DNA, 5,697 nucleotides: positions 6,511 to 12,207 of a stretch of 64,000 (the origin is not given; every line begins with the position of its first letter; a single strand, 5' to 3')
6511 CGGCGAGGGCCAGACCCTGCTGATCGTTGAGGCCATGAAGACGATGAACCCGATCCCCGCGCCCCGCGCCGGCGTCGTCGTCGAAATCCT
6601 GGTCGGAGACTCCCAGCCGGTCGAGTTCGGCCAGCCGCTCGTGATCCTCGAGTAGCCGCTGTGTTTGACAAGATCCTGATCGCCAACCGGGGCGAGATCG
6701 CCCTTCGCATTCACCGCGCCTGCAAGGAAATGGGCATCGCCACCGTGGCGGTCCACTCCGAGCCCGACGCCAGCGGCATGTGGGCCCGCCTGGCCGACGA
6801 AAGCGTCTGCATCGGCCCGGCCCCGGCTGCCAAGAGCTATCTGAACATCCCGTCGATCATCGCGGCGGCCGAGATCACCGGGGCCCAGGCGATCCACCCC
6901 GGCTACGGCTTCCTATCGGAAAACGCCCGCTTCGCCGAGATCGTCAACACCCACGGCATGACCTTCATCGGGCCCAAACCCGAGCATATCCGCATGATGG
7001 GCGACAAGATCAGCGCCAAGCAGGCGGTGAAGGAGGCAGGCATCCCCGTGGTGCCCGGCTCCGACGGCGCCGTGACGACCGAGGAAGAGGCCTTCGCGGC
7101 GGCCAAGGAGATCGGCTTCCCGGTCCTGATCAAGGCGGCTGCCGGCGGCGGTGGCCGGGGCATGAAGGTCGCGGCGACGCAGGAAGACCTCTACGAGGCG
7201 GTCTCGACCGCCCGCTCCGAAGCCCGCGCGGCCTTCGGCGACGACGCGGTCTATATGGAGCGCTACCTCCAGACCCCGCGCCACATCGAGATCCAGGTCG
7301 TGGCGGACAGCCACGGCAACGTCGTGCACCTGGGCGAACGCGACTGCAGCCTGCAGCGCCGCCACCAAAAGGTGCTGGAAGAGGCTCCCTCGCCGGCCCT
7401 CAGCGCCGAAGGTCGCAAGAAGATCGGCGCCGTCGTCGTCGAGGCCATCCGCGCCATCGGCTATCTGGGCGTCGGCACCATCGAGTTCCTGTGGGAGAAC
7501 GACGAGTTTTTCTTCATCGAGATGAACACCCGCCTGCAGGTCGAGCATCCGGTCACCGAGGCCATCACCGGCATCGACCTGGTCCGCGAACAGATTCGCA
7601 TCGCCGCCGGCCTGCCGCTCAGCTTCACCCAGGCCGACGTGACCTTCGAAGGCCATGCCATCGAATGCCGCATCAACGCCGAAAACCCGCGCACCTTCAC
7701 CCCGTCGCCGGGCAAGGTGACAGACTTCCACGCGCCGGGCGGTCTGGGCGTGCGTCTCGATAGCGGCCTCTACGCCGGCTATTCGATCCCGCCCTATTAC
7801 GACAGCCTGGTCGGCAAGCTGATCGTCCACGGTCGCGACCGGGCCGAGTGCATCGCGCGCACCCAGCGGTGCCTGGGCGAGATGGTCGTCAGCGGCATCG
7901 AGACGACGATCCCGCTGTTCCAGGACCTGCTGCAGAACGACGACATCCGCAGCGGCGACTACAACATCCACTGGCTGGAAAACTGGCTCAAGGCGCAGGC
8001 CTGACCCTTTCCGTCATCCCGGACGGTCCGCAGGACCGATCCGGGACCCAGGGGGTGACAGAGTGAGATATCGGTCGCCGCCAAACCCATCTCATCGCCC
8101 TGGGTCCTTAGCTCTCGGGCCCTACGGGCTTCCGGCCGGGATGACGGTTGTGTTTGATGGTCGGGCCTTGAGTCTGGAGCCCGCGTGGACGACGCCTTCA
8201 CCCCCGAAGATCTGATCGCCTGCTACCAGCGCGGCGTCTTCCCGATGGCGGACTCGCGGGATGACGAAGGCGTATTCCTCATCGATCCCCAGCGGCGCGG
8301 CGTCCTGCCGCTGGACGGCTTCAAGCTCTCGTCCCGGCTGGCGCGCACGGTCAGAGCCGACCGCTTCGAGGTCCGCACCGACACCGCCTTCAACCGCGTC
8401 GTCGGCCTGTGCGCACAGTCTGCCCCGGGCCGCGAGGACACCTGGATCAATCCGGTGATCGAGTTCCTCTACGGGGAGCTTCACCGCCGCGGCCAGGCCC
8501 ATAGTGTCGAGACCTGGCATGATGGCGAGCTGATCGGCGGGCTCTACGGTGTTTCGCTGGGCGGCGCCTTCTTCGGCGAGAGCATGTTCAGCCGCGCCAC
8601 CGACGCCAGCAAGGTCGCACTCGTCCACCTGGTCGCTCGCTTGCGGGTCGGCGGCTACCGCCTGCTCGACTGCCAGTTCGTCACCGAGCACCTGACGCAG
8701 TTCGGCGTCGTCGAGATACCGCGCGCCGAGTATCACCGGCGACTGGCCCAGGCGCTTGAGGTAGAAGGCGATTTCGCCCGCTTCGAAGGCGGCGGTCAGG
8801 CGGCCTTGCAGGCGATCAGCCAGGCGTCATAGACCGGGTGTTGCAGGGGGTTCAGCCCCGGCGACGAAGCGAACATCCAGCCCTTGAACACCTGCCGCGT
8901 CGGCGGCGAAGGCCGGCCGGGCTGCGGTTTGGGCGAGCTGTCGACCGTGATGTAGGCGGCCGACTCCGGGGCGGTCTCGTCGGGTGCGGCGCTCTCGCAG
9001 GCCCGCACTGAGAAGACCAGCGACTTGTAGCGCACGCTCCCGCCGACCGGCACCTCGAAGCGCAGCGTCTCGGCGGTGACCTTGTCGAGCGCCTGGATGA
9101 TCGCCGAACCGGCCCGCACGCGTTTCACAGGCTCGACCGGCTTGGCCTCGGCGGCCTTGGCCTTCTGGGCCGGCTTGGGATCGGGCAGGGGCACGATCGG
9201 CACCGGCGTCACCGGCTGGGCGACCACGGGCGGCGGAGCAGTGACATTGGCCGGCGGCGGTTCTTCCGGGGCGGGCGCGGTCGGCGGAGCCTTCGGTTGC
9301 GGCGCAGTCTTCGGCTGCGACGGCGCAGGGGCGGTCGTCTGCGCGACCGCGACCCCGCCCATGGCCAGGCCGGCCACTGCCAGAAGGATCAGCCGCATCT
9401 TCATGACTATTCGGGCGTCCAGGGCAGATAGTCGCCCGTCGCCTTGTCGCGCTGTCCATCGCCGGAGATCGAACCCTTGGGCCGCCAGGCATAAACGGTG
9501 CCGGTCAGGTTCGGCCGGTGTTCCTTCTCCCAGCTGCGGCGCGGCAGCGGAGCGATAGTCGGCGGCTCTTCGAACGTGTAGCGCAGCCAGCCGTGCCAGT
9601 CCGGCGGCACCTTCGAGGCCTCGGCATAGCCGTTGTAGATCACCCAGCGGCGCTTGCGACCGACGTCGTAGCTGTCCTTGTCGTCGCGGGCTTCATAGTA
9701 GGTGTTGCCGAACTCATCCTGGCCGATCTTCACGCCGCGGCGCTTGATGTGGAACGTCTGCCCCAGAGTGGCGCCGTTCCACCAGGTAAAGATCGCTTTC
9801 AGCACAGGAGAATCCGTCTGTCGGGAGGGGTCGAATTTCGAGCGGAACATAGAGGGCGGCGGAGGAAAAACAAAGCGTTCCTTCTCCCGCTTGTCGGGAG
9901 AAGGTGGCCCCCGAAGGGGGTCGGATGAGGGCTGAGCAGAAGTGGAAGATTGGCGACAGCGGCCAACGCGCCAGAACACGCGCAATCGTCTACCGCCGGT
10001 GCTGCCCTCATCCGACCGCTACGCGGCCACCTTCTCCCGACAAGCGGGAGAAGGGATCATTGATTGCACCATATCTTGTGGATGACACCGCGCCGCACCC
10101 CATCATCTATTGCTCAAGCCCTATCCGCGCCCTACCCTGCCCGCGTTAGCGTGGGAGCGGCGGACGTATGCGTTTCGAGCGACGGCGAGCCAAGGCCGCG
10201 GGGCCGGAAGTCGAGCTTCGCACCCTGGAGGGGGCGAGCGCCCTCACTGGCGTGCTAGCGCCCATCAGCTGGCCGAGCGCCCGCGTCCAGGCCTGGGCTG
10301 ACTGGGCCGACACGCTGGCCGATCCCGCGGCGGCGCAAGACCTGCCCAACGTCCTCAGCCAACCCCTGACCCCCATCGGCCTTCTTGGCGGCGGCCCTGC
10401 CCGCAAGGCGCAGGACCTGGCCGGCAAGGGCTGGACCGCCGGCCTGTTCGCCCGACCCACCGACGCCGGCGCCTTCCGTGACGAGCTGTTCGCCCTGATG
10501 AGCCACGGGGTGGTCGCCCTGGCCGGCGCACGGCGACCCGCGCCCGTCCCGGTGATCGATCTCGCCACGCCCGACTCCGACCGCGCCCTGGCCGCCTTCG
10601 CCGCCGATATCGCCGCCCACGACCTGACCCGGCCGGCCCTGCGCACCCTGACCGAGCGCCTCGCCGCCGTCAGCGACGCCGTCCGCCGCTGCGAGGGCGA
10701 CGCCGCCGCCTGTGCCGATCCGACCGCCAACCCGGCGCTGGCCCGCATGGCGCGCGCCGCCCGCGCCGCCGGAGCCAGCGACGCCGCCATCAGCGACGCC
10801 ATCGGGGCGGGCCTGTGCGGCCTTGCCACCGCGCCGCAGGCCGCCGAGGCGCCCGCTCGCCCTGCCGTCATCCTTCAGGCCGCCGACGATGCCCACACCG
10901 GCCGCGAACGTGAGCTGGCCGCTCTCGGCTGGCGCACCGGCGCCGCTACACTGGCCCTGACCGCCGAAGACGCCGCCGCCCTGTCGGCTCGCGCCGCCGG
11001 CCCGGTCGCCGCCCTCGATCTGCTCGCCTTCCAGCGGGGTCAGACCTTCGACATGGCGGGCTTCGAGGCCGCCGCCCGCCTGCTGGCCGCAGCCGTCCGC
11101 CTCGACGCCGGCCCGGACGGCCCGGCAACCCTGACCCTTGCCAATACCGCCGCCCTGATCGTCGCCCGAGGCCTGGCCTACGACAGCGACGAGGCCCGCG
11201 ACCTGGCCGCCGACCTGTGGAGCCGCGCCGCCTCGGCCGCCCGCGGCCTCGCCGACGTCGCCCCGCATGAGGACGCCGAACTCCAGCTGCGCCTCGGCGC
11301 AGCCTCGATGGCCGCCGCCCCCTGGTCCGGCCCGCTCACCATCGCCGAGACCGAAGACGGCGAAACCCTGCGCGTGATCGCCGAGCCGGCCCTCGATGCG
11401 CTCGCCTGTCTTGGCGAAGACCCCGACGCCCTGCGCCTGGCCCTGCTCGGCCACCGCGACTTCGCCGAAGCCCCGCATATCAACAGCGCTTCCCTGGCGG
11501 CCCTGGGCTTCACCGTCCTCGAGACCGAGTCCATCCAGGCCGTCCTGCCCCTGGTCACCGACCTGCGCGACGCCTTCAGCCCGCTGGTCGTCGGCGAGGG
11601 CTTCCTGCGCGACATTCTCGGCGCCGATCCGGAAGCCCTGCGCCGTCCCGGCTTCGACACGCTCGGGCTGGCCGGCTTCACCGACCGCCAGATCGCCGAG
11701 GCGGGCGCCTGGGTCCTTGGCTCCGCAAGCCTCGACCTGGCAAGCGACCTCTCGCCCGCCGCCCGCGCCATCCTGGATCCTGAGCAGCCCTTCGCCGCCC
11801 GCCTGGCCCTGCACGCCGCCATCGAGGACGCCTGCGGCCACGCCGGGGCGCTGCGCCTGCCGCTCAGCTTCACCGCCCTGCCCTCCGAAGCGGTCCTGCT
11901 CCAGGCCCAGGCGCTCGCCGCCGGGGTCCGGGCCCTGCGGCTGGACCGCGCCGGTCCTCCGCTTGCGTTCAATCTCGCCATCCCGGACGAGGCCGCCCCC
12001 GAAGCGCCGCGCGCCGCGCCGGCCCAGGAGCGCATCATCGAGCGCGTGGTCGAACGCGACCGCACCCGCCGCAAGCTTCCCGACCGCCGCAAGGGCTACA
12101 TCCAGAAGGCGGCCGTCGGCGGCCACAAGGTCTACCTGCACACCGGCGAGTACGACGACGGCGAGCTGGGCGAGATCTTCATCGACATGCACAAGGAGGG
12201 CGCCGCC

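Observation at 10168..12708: Intact but apparently catalytically dead class II ribonucleotide reductase with a strongly conserved TSCPD domain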

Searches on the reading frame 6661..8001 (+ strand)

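Call 16: search_protein_families(library=pfam, proteins=[window:6661-8001:+], max_evalue=0.001)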
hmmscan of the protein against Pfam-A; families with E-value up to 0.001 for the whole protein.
window:6661-8001:+ (447 aa): 6 families
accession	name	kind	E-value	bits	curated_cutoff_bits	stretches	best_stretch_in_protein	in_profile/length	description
PF02786.22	CPSase_L_D2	-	4.7e-83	278.3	19.8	1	115-321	1-209/211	Carbamoyl-phosphate synthase L chain, ATP binding domain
PF00289.28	Biotin_carb_N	-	2.2e-45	154.1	25.5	1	1-110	1-110/110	Biotin carboxylase, N-terminal domain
PF02785.25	Biotin_carb_C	-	4.4e-37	126.9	32.4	1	335-440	1-107/108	Biotin carboxylase C-terminal domain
PF02222.28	ATP-grasp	-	1.7e-12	47.8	27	1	122-291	2-162/179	ATP-grasp domain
PF07478.18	Dala_Dala_lig_C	-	1.9e-09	37.7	24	1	124-290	3-174/204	D-ala D-ala ligase C-terminus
PF13549.11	ATP-grasp_5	-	0.00081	19.3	27.6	0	116-160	12-54/221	ATP-grasp domain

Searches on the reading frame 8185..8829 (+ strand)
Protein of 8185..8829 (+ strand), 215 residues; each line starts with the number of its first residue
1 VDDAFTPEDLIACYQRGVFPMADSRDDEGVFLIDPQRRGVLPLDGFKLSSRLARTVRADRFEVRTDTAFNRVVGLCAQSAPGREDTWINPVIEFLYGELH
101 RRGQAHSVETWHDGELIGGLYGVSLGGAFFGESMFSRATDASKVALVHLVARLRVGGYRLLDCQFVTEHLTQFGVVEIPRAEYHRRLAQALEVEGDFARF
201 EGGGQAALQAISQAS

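Call 16: search_protein_families(library=pfam, proteins=[window:8185-8829:+], max_evalue=0.001)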
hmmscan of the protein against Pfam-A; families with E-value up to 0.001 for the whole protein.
window:8185-8829:+ (215 aa): 2 families
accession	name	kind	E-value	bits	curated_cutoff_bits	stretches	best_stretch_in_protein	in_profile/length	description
PF03588.20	Leu_Phe_trans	-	6.7e-64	214.9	22.7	1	7-179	1-171/171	Leucyl/phenylalanyl-tRNA protein transferase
PF13480.13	Acetyltransf_6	-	0.0008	20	22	1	57-162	18-133/143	Acetyltransferase (GNAT) domain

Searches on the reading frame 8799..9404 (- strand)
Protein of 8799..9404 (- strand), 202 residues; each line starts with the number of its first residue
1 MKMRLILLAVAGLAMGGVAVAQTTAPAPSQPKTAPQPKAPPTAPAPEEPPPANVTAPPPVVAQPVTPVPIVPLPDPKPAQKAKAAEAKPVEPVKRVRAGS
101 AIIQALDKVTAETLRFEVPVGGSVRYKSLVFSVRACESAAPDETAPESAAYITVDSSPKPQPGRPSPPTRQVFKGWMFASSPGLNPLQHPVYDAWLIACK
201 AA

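Call 16: search_protein_families(library=pfam, proteins=[window:8799-9404:-], max_evalue=0.001)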
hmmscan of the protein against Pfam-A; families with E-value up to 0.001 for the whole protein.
window:8799-9404:- (202 aa): 1 family
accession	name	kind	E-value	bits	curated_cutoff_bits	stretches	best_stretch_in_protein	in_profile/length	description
PF09923.14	DUF2155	-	1.6e-28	99.1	27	1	101-199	1-89/89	Uncharacterized protein conserved in bacteria (DUF2155)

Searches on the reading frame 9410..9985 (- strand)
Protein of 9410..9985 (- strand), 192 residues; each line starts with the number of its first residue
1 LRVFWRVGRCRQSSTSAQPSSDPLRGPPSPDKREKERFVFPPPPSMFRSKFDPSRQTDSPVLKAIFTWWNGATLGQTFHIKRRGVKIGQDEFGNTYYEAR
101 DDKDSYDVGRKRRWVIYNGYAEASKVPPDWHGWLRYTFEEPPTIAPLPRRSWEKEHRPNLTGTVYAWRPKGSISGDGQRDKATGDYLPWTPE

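Call 16: search_protein_families(library=pfam, proteins=[window:9410-9985:-], max_evalue=0.001)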
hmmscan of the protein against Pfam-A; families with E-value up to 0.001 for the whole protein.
window:9410-9985:- (192 aa): 1 family
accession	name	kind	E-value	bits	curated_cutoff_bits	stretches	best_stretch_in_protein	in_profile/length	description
PF05071.21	NDUFA12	-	1.1e-23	84.4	23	1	84-191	1-98/98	NADH ubiquinone oxidoreductase subunit NDUFA12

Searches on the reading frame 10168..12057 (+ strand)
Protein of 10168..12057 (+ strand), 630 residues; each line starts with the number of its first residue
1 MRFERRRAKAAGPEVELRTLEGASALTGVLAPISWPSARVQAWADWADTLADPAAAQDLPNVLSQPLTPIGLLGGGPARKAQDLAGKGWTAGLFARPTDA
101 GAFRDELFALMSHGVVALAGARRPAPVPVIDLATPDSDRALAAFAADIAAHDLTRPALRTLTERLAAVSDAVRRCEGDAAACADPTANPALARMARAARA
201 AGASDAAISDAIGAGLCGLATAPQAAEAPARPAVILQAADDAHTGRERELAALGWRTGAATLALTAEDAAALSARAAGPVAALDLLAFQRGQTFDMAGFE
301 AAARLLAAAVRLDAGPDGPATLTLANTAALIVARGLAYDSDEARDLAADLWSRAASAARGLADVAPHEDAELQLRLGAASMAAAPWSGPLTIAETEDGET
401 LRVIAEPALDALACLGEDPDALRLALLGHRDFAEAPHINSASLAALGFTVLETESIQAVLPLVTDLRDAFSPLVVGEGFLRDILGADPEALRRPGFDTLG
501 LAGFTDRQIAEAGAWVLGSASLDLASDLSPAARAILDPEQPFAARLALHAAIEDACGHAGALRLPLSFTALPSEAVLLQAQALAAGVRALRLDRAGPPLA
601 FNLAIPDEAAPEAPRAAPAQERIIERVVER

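Call 20: search_protein_representatives(protein=window:10168-12057:+)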
Query: 630 residues. Proteins with E-value up to 0.001 (for the whole library): 517; up to 1e-10: 229; up to 1e-30: 83. The best 150 are listed.
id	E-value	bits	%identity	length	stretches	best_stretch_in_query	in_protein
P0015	6.8e-168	576.6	53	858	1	1-630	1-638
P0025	1.1e-120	420.7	50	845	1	1-630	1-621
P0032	6.1e-100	352.2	46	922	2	1-385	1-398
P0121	6.1e-95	335.7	47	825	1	1-629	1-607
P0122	1.9e-89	317.5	45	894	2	1-365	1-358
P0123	1.1e-88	315.0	46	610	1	1-555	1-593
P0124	2.8e-83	297.2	55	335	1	1-336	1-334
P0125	8.5e-83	295.6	41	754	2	1-360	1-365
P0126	1.5e-82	294.7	47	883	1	15-629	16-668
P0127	2.4e-82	294.1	43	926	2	1-361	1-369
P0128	9.0e-80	285.6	44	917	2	302-629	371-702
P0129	3.1e-78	280.5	42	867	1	17-629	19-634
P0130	2.7e-75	270.8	43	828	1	12-630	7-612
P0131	2.0e-74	267.9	43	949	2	316-630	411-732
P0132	3.4e-74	267.2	44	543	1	8-540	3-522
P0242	1.6e-18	83.3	33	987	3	364-628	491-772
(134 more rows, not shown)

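Call 35: find_related_loci(query=A1, collection=genome_contigs, flank=6000)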
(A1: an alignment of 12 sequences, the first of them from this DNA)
Query A1 (629 aa) in genome_contigs; peptide patterns used: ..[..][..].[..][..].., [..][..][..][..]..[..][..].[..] (x = any residue, [..] = any of these).
600 stretches matched a pattern (row limit reached: there are more); 324 encode a relative of the query (tblastn E <= 1e-3); the best 80 are kept; 80 distinct loci.
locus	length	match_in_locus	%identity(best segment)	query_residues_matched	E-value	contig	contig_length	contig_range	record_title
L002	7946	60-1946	97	1-629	0e+0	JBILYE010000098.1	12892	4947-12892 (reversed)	MAG: Caulobacter sp. isolate ME2018-11-08GD_3300042940_group8_bin99 Rohwer_bin1854_scaffold_4337_c1, whole genome shotgu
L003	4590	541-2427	89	1-629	0e+0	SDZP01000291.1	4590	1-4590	MAG: Caulobacteraceae bacterium isolate PMG_203 scaffold_41634, whole genome shotgun sequence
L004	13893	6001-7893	70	1-629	0e+0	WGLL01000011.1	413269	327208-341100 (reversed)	MAG: Caulobacter sp. isolate RI_161 c_000000118133, whole genome shotgun sequence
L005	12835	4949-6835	53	1-629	6e-150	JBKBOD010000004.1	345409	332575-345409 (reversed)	MAG: Caulobacter sp. isolate 21H_026.bin.78 NODE_44_length_345409_cov_21.640471, whole genome shotgun sequence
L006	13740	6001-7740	41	14-621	1e-78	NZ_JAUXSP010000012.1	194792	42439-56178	MAG: Phenylobacterium sp. isolate C13_concoct.bin.109 C13_k141_67223, whole genome shotgun sequence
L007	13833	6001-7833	34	14-624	3e-77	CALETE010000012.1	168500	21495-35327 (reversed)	MAG TPA_asm: uncultured Alphaproteobacteria bacterium isolate SRR6231140_bin.10_CONCOCT_v1.1_MAG genome assembly, contig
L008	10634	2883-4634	37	2-615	6e-77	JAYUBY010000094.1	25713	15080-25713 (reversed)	MAG: Alphaproteobacteria bacterium isolate GFS_6841 GFS_6841_93, whole genome shotgun sequence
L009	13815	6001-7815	39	15-629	4e-76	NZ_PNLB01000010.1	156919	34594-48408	MAG: Phenylobacterium sp. isolate PB1.003 PB1_1000072_156919, whole genome shotgun sequence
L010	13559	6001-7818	40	15-629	3e-74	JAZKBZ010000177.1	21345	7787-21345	MAG: Pseudomonadota bacterium isolate ADI_H3L2_122-bin012_1 ADIH3L2_B012_1_000000000177, whole genome shotgun sequence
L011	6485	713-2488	39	15-629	6e-71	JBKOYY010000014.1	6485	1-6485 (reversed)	MAG: Pseudomonadota bacterium isolate GB_HAYS_MAG_00048 GB_HAYS_000000191678, whole genome shotgun sequence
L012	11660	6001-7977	42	1-629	2e-70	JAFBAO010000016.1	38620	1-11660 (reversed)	MAG: Caulobacteraceae bacterium isolate CP_BM_RX_R9_33 BM_RX_R9_k147_1462419, whole genome shotgun sequence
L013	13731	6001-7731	37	15-615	2e-69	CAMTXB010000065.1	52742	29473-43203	MAG: uncultured Caulobacteraceae bacterium isolate G04_MAG_00061 genome assembly, contig: G04_MAG_00061_000000000052, wh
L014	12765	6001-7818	37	15-629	4e-69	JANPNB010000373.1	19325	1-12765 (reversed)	MAG: Alphaproteobacteria bacterium isolate VAR_87_metabat_386 VAR_87_k141_2678551, whole genome shotgun sequence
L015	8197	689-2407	39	12-606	2e-68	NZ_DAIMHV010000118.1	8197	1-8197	MAG: Phenylobacterium sp. isolate CTOTU10752 NODE_2793_length_8197_cov_21.046672, whole genome shotgun sequence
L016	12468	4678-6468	39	17-629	4e-68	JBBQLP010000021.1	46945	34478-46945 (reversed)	MAG: Caulobacterales bacterium isolate Co_metawrap_487 Cmw_487_k141_27104034_length_46945_cov_19.9951, whole genome shot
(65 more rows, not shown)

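Call 61: find_encoding_contigs(protein=P0242, flank=8000, max_places=2)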
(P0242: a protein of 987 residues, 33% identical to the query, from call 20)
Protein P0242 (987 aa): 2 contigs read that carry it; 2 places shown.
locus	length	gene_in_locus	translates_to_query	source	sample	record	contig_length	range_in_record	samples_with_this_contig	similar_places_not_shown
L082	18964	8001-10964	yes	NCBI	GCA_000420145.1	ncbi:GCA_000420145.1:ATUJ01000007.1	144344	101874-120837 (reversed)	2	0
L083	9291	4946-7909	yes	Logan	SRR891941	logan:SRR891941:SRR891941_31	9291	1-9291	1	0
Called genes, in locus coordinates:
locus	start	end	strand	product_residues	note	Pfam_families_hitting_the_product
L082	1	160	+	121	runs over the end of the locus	PF00829:Ribosomal_L21p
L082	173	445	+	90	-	PF01016:Ribosomal_L27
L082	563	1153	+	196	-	PF13302:Acetyltransf_3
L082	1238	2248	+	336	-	PF00296:Bac_luciferase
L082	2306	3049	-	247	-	PF01027:Bax1-I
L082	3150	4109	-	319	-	PF08240:ADH_N, PF00107:ADH_zinc_N, PF13602:ADH_zinc_N_2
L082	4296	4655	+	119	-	PF13560:HTH_31 (weak), PF01381:HTH_3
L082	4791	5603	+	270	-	PF00459:Inositol_P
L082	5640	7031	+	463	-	PF03448:MgtE_N, PF00571:CBS (faint), PF01769:MgtE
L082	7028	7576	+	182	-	PF01812:5-FTHF_cyc-lig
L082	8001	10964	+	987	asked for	PF08471:Ribonuc_red_2_N, PF02867:Ribonuc_red_lgC, PF12637:TSCPD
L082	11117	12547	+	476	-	PF00483:NTP_transferase, PF12804:NTP_transf_3 (faint), PF22640:ManC_GMP_beta-helix, PF01050:MannoseP_isomer, PF07883:Cupin_2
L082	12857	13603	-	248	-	PF18312:ScsC_N, PF13462:Thioredoxin_4, PF01323:DSBA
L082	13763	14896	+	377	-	PF00155:Aminotran_1_2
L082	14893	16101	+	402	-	PF01520:Amidase_3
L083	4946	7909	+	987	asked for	PF08471:Ribonuc_red_2_N, PF02867:Ribonuc_red_lgC, PF12637:TSCPD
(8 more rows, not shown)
